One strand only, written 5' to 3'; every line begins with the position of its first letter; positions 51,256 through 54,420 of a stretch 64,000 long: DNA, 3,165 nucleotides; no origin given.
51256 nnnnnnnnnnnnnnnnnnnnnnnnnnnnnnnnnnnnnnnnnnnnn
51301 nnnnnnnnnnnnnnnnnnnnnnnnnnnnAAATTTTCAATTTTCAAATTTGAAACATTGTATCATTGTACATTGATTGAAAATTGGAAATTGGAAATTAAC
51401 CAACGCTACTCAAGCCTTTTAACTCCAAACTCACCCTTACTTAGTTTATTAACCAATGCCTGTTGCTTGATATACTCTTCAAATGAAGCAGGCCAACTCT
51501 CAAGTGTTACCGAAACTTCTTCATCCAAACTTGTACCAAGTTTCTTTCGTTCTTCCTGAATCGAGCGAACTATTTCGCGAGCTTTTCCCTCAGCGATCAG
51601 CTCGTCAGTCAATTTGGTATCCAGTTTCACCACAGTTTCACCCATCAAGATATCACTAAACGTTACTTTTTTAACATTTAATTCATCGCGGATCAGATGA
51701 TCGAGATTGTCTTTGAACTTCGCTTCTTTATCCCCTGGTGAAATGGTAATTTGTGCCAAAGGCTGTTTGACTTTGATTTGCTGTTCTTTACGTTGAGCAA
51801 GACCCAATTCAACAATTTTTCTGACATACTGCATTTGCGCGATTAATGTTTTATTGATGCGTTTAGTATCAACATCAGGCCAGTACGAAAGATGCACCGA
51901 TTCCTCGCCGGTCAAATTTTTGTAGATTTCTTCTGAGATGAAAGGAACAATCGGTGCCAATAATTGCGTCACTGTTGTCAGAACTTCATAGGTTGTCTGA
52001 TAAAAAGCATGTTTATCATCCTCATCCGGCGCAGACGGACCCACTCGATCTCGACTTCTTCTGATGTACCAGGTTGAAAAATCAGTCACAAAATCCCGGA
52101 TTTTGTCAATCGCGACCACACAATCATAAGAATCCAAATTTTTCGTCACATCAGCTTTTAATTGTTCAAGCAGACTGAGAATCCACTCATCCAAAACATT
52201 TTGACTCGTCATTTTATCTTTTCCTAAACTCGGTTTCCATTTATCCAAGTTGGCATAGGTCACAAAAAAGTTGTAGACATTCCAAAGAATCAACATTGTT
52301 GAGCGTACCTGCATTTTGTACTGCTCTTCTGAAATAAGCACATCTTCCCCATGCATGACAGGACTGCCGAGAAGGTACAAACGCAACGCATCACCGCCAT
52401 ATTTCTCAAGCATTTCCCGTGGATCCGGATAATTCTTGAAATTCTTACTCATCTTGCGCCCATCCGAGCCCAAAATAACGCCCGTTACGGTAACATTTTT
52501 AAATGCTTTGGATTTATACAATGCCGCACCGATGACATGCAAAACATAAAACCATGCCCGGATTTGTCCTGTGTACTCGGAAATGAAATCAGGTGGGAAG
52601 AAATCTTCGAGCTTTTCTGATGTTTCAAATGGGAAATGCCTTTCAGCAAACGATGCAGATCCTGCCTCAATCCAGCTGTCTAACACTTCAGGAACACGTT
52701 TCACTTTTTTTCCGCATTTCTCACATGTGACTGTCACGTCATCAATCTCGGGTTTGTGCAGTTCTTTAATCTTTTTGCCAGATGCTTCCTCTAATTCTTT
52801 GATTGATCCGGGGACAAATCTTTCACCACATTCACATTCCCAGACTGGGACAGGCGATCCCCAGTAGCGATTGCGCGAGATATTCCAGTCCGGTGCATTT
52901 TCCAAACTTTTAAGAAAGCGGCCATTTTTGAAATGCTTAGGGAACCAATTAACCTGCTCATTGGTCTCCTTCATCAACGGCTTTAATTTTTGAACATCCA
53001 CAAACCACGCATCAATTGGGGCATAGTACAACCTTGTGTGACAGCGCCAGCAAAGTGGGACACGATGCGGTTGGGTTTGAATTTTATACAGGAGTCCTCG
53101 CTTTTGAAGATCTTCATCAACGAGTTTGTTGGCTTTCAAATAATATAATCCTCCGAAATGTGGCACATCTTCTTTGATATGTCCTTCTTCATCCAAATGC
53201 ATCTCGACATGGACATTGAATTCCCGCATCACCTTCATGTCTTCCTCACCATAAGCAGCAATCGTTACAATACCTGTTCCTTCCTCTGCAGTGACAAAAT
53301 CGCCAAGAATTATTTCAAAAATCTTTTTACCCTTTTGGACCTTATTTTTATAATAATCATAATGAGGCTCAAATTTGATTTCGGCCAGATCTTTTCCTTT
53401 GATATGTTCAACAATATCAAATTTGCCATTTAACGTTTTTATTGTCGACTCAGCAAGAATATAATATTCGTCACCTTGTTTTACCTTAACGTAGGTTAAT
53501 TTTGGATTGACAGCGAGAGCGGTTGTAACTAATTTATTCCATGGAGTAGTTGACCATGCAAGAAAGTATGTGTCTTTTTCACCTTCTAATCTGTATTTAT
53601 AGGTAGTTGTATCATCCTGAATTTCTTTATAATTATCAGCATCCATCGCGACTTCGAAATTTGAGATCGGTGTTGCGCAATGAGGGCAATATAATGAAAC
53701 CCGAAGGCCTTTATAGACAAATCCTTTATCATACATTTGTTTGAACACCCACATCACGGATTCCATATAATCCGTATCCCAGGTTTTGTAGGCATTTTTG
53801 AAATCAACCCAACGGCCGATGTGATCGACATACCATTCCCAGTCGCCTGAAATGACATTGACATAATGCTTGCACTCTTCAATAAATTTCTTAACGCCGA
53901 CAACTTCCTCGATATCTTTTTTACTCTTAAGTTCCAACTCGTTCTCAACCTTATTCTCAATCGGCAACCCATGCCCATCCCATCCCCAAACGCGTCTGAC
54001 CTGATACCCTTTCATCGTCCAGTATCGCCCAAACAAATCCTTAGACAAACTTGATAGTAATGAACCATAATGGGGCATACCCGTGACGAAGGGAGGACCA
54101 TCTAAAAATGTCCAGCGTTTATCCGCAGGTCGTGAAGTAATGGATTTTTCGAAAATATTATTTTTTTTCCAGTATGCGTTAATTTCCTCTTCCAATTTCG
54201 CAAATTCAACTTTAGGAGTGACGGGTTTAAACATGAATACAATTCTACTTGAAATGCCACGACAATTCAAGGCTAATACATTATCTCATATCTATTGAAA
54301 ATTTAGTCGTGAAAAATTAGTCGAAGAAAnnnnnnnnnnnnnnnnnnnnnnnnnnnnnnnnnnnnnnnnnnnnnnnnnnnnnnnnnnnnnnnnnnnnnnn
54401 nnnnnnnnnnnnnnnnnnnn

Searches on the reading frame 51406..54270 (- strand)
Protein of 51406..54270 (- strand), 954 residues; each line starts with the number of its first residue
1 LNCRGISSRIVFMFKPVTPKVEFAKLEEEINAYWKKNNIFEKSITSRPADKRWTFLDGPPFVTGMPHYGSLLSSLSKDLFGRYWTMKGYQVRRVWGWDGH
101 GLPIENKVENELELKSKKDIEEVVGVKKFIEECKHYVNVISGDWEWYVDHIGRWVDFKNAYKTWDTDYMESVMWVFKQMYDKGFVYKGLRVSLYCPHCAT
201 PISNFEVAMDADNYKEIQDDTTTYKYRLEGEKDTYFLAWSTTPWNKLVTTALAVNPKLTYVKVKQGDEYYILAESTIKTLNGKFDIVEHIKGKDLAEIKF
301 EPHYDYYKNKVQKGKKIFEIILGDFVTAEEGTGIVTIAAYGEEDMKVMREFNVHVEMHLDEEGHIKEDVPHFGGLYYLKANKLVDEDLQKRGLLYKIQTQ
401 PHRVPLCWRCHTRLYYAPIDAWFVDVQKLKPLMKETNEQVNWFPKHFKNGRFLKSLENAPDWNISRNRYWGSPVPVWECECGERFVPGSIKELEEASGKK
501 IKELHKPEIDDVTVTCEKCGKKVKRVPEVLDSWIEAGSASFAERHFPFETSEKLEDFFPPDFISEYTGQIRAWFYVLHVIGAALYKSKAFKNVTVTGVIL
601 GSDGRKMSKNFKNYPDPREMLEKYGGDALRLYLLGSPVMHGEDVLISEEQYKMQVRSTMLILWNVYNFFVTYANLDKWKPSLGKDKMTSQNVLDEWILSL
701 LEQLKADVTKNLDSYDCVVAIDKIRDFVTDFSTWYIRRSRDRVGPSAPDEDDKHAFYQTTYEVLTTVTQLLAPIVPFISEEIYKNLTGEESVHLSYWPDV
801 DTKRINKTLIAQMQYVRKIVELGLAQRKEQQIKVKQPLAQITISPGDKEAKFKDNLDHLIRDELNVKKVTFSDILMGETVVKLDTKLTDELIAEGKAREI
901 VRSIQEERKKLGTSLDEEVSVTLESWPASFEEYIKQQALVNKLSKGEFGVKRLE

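Call 34: search_protein_families(library=pfam, proteins=[window:51406-54270:-], max_evalue=0.0001)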
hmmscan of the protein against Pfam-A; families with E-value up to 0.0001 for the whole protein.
window:51406-54270:- (954 aa): 4 families
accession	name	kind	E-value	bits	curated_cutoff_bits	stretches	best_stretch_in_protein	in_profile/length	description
PF00133.28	tRNA-synt_1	-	3.1e-113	379.1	22.7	1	31-640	3-409/414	tRNA synthetases class I (I, L, M and V)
PF08264.19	Anticodon_1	-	8.6e-33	113.7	25.1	1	694-840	1-145/148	Anticodon-binding domain of tRNA ligase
PF09334.17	tRNA-synt_1g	-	2.1e-16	60.1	20.1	1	60-207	8-135/391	tRNA synthetases class I (M)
PF19302.4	DUF5915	-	5.5e-11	42.8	27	1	877-944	98-171/195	Domain of unknown function (DUF5915)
